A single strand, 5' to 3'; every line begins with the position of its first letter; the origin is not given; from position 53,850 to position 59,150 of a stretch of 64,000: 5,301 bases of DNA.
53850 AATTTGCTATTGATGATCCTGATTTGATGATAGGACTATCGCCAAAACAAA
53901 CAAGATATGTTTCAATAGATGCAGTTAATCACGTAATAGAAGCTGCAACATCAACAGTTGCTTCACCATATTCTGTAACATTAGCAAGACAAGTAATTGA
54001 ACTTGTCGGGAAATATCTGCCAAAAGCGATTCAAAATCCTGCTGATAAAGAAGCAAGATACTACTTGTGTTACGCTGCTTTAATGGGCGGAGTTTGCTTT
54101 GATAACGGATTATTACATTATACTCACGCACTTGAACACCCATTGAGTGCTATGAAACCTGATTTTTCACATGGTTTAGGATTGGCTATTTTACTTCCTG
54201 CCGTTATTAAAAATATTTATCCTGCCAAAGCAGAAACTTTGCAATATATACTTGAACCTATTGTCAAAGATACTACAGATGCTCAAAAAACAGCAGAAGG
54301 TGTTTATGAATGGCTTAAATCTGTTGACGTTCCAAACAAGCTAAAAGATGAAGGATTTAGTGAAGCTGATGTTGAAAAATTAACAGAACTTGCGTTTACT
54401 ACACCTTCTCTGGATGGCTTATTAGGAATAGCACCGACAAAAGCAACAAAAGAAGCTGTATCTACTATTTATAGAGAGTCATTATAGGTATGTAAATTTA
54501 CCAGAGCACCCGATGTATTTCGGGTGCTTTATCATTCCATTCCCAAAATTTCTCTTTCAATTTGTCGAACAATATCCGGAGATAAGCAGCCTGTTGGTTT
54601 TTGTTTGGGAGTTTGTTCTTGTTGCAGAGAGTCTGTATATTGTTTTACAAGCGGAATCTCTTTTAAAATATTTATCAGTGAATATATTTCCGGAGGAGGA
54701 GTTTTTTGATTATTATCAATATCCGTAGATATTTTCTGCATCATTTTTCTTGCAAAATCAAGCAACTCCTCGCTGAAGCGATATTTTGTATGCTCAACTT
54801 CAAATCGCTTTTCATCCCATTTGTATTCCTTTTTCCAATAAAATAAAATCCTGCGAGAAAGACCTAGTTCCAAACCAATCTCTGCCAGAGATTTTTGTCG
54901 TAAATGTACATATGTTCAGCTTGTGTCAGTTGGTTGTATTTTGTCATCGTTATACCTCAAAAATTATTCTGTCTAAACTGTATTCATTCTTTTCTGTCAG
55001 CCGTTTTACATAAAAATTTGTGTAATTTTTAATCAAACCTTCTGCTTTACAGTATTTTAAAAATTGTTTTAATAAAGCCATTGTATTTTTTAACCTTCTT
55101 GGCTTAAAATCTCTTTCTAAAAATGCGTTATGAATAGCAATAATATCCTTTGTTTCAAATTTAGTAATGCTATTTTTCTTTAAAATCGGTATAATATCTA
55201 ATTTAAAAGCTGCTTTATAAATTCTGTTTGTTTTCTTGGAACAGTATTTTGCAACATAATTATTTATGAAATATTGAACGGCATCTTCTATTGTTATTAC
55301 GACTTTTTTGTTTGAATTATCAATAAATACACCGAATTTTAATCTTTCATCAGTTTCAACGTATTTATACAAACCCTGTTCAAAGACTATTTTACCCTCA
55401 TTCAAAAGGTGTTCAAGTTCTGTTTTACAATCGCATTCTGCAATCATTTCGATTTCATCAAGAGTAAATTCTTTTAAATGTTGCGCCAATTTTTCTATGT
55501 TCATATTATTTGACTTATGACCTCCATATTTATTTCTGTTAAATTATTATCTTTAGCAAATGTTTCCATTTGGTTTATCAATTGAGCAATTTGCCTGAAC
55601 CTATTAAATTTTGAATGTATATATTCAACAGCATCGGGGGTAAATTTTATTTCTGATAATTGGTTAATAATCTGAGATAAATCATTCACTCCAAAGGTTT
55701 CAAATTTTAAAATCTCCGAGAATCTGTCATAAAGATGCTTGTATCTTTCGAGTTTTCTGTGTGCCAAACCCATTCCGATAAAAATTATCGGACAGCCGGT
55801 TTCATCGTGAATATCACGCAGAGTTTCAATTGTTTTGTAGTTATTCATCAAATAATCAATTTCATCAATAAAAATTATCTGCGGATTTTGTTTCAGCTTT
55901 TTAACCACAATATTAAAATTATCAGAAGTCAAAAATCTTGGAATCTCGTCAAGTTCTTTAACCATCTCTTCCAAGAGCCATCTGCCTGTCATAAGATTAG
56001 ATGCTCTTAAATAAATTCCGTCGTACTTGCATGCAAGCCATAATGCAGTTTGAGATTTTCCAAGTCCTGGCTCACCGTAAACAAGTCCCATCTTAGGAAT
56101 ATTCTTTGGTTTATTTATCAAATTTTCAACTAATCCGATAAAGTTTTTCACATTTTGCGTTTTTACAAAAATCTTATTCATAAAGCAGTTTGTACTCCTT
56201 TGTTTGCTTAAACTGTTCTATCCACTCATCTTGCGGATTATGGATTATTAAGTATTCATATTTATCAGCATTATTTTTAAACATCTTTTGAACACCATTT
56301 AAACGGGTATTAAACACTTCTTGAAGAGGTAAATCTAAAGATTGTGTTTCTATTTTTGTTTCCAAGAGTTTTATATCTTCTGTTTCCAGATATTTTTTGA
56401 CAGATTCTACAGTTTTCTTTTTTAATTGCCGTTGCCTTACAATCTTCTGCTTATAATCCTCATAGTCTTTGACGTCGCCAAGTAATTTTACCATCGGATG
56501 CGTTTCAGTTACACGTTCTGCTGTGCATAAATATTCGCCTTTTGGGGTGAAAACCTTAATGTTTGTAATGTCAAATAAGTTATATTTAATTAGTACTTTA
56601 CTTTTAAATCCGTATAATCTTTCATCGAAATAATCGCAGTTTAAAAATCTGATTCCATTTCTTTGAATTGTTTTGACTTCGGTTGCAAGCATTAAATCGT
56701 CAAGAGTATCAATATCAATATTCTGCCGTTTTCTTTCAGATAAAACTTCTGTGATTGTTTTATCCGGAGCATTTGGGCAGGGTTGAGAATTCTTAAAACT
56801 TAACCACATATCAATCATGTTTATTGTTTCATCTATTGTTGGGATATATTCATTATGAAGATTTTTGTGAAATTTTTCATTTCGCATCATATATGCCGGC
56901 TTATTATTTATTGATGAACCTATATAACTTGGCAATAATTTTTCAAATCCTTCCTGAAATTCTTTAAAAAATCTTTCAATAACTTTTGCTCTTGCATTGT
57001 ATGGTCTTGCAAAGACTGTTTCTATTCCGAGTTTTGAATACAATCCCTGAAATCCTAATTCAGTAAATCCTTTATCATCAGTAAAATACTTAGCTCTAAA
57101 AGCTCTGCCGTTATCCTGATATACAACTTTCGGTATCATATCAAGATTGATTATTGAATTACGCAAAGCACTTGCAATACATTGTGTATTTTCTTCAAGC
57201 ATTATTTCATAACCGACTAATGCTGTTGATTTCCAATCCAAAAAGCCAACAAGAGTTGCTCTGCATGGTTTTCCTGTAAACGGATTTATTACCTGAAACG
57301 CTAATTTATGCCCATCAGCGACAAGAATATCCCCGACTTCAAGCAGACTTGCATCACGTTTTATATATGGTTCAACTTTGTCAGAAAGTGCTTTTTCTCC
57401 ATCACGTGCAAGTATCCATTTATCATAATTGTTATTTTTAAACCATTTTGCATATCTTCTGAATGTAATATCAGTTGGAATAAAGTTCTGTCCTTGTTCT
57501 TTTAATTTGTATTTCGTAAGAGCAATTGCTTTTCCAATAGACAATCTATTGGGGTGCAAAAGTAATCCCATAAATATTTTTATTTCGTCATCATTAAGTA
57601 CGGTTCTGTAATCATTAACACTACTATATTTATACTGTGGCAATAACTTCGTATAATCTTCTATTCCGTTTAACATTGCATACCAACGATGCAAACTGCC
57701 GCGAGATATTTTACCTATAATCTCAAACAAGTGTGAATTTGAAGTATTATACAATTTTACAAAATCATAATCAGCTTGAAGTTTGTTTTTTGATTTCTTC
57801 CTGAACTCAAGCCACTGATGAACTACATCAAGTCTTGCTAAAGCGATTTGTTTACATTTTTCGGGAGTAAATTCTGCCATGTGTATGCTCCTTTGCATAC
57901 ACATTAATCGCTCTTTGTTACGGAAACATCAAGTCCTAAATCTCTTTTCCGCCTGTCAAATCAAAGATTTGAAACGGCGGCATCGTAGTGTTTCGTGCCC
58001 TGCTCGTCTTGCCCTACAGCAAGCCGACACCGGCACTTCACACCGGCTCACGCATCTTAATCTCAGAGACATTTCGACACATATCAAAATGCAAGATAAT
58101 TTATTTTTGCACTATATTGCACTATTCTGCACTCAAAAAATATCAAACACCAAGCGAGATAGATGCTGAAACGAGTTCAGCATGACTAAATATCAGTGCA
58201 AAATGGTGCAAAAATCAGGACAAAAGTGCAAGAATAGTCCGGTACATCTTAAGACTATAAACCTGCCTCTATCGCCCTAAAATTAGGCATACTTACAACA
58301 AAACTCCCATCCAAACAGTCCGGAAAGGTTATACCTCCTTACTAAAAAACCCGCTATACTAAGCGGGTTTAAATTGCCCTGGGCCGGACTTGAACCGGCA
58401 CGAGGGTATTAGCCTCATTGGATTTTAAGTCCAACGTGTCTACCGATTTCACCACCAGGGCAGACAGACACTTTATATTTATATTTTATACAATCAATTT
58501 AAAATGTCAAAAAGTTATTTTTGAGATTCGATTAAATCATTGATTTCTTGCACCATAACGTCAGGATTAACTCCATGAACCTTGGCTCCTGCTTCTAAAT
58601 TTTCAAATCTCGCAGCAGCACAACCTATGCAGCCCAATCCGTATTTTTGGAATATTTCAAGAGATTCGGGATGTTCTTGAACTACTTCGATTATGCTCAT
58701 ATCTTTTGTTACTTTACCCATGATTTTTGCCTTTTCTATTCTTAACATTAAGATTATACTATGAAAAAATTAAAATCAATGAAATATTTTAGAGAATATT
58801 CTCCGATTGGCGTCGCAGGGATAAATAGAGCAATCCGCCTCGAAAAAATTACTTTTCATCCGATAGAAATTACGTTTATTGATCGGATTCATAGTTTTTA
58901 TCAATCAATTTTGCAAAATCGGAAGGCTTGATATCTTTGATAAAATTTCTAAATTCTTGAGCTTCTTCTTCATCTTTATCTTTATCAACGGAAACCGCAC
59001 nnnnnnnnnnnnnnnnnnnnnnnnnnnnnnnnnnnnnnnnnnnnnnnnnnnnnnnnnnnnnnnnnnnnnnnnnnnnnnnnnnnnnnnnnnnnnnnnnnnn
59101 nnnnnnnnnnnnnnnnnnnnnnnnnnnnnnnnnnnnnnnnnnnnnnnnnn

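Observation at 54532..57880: Unusual four-gene transposition module: TnsB/MuA-like DDE transposase, small AAA+ regulator, catalytic-domain-less integrase core-binding protein and an HTH, beside a tRNA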

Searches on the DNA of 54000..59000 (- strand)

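Call 36: search_rna_families(source=window, start=54000, end=59000, threshold=evalue, max_evalue=1)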
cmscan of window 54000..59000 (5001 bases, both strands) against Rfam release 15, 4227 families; matches with E-value up to 1: 4.
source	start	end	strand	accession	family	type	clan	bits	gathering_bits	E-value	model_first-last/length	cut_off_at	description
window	58375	58461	-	RF00005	tRNA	Gene; tRNA;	CL00001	62.1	29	3.7e-12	1-71/71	no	tRNA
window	58600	58707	-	RF02191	TCL6_1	Gene; lncRNA;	-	26.3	60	0.016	1-113/113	no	T-cell leukemia/lymphoma 6 conserved region 1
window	58103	58227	-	RF03605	MIR4221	Gene; miRNA;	-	23.2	100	0.3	1-132/132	no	MIR4221 microRNA precursor family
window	58343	58438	-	RF00512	Leu_leader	Cis-reg; leader;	-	22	50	0.32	1-148/148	no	Leucine operon leader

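Call 80: search_rna_families(sources=[L019, L009, L076], threshold=gathering)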
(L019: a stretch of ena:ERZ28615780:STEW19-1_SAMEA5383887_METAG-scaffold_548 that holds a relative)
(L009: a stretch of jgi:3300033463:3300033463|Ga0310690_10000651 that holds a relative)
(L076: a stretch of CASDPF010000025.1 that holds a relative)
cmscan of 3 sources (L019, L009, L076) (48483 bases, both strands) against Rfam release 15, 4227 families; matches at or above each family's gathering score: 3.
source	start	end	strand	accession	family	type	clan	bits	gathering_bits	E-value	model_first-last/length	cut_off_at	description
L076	6140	6213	+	RF00005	tRNA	Gene; tRNA;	CL00001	72.6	29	4.7e-14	1-71/71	no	tRNA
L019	7042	7114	+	RF00005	tRNA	Gene; tRNA;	CL00001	70.8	29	1.4e-13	1-71/71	no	tRNA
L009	7022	7108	+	RF00005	tRNA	Gene; tRNA;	CL00001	61.9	29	4e-11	1-71/71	no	tRNA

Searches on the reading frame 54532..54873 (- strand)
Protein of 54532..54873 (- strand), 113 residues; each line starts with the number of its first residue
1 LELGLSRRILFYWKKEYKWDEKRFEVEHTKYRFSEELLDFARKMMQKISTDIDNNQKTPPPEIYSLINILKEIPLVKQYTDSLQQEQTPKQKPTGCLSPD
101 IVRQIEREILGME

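Call 3: search_protein_families(library=pfam, proteins=[window:54532-54873:-], max_evalue=1)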
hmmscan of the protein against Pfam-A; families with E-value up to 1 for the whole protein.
window:54532-54873:- (113 aa): 2 families
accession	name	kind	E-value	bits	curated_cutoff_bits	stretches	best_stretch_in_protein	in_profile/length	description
PF10047.15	DUF2281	-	0.04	15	26.5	1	35-58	15-38/64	Protein of unknown function (DUF2281)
PF13411.12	MerR_1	-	0.07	13.7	21.6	1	2-41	9-46/69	MerR HTH family regulatory protein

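Call 4: search_protein_families(library=phrogs, proteins=[window:54532-54873:-], max_evalue=0.01)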
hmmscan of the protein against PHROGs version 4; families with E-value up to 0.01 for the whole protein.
window:54532-54873:- (113 aa): 1 family
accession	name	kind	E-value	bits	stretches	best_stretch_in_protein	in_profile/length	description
phrog_756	-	DNA, RNA and nucleotide metabolism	0.0011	19.9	1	2-67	28-101/166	DNA binding protein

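Call 9: search_protein_families(library=ncbifam, proteins=[window:54532-54873:-], max_evalue=0.1)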
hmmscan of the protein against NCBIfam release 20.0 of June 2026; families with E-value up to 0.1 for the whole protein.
window:54532-54873:- (113 aa): 0 families

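Call 93: find_encoding_contigs(protein=window:54532-54873:-, flank=1500, max_places=10)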
Protein window:54532-54873:- (113 aa): 3 contigs read that carry it; 1 place shown.
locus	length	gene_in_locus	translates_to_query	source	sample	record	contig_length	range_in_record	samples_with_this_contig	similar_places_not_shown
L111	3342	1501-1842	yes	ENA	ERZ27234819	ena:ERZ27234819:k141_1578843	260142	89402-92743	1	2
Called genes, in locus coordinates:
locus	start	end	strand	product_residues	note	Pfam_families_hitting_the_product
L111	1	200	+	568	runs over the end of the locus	PF09299:Mu-transpos_C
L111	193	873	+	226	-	PF05621:TniB (faint), PF13401:AAA_22, PF00004:AAA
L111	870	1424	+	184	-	-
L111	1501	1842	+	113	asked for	-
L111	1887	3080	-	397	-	PF00465:Fe-ADH, PF13685:Fe-ADH_2 (weak), PF25137:ADH_Fe_C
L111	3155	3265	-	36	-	-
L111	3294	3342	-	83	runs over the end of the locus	-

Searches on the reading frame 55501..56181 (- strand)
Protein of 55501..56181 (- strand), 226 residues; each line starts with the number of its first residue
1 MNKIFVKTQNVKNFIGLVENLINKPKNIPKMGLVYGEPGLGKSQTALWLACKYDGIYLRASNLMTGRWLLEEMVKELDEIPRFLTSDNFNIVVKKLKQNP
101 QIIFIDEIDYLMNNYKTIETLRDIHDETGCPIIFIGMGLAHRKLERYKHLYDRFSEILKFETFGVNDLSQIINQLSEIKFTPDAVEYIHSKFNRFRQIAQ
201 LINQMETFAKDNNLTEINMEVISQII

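Call 3: search_protein_families(library=pfam, proteins=[window:55501-56181:-], max_evalue=1)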
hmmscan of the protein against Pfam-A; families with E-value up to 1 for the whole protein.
window:55501-56181:- (226 aa): 15 families
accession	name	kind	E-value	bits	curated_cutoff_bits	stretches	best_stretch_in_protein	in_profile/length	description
PF13401.12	AAA_22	-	3.4e-12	47.3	27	1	30-138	6-124/130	AAA domain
PF00004.35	AAA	-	4.3e-10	40.6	21.2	1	33-161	2-130/131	ATPase family associated with various cellular activities (AAA)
PF05621.17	TniB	-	2.6e-07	30.7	22.4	1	96-157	115-182/189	Bacterial TniB protein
PF06648.16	AcMNPV_Ac75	-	0.0036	17.7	24.4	1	142-224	27-109/122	Autographa californica nuclear polyhedrosis virus (AcMNPV), Ac75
PF13173.12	AAA_14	-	0.014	15.8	27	1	86-136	45-97/129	AAA domain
PF08429.16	PLU-1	-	0.016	14.8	28.5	1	142-214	211-286/338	PLU-1-like protein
PF22016.2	DUF6933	-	0.028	14.7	27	1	124-221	44-139/157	Domain of unknown function (DUF6933)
PF05496.18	RuvB_N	-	0.029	14.6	27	0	21-52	25-56/159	Holliday junction DNA helicase RuvB P-loop domain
PF20720.3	nSTAND3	-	0.036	14.2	27.2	1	33-55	21-43/155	Novel STAND NTPase 3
PF05763.18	DUF835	-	0.044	14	33.1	1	91-125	67-108/136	Protein of unknown function (DUF835)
PF17767.7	NAPRTase_N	-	0.059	14.1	32.6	1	162-196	38-72/125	Nicotinate phosphoribosyltransferase (NAPRTase) N-terminal domain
PF13479.12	AAA_24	-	0.11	12.8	27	1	30-111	3-76/195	AAA domain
PF07728.20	AAA_5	-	0.17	12.3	22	1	33-111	3-78/139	AAA domain (dynein-related subfamily)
PF08369.16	PCP_red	-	0.21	12.1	32.5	0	203-224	22-43/45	Proto-chlorophyllide reductase 57 kD subunit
PF13191.12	AAA_16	-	0.27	12.2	32.6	0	29-46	24-41/167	AAA ATPase domain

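Call 4: search_protein_families(library=phrogs, proteins=[window:55501-56181:-], max_evalue=0.01)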
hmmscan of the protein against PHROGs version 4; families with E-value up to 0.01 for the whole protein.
window:55501-56181:- (226 aa): 10 families
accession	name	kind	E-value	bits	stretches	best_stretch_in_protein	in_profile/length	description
phrog_296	-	integration and excision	2.6e-39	136.4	1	2-224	295-517/626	DNA transposition protein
phrog_168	-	DNA, RNA and nucleotide metabolism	8.9e-15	56.2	1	11-210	29-215/314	clamp loader of DNA polymerase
phrog_3757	-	unknown function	1.7e-07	32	0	21-54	118-151/367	-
phrog_9172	-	unknown function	0.00016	21.7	0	20-114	99-181/509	-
phrog_11838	-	DNA, RNA and nucleotide metabolism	0.00062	20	1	30-135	41-136/420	clamp loader of DNA polymerase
phrog_6891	-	other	0.00084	20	0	91-135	111-155/310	ATPase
phrog_592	-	other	0.0012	19.7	1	88-138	68-116/193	thymidine kinase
phrog_9117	-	unknown function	0.0014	19.6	1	76-112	4-39/60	-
phrog_4339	-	unknown function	0.0018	18.5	0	81-172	338-447/552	-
phrog_3277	-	DNA, RNA and nucleotide metabolism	0.0021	18.9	1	32-126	13-105/168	DnaC-like helicase loader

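Call 9: search_protein_families(library=ncbifam, proteins=[window:55501-56181:-], max_evalue=0.1)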
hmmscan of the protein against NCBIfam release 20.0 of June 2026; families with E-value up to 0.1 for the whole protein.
window:55501-56181:- (226 aa): 14 families
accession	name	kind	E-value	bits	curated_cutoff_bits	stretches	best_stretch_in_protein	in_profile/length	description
NF041006.2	cell_div_CdvC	equivalog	1e-06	27.9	650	1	28-117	133-216/370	cell division protein CdvC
NF000868.0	PRK00080.1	equivalog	1.2e-05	24.3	282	1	149-224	166-245/330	Holliday junction branch migration DNA helicase RuvB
NF042959.1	IteA_antiphage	equivalog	0.0001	21.6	510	1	9-111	102-195/367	anti-phage ATPase IteA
TIGR00635.1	ruvB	equivalog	0.00021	20.4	299.05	0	148-222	144-222/305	Holliday junction branch migration DNA helicase RuvB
TIGR02928.1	TIGR02928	subfamily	0.00077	18.4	181.3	1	29-186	40-223/366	orc1/cdc6 family replication initiation protein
TIGR01242.2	TIGR01242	subfamily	0.00081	18.5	500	1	29-114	148-222/362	proteasome-activating nucleotidase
NF003069.1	PRK03992.1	subfamily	0.00093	18.4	500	1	29-112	165-237/379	proteasome-activating nucleotidase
NF047747.1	PrtsmActNtasePan2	equivalog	0.0012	18.1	700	1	29-113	185-258/397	proteasome-activating nucleotidase Pan2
NF003229.0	PRK04195.1-5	equivalog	0.0013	17.5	280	1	10-213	25-216/413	replication factor C large subunit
TIGR01425.1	SRP54_euk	equivalog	0.0076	15.2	576.25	1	128-218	265-349/428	signal recognition particle protein SRP54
NF058535.1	antiphage_EruA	equivalog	0.0097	14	1000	1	34-67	29-62/1318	NACHT domain-containing antiphage protein EruA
NF047748.1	PrtsmActNtasePan1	equivalog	0.012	14.7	750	1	29-113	182-255/405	proteasome-activating nucleotidase Pan1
NF006810.0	PRK09331.1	subfamily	0.021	13.6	301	1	87-134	148-195/397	Sep-tRNA:Cys-tRNA synthetase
TIGR01241.2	FtsH_fam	equivalog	0.093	11.5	600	0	97-110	252-265/598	ATP-dependent zinc metalloprotease FtsH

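Call 77: search_solved_structures(query=window:55501-56181:-, max_evalue=0.01)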
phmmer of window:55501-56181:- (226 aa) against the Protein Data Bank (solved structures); distinct sequences matched with E-value up to 0.01: 5.
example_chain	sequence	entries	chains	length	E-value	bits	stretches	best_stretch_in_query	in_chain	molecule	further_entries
4d81_A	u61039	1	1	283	3.4e-05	27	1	27-116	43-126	AAA ATPase, central domain protein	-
4d82_A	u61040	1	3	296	3.9e-05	26.8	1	27-116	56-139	AAA ATPase, central domain protein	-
4d80_A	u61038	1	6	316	4.7e-05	26.5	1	27-116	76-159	AAA ATPASE, CENTRAL DOMAIN PROTEIN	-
4lcb_A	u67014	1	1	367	5.4e-05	26.3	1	27-116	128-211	Cell division protein CdvC, Vps4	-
4lgm_A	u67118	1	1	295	8.7e-05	25.7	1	27-117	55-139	Vps4 AAA ATPase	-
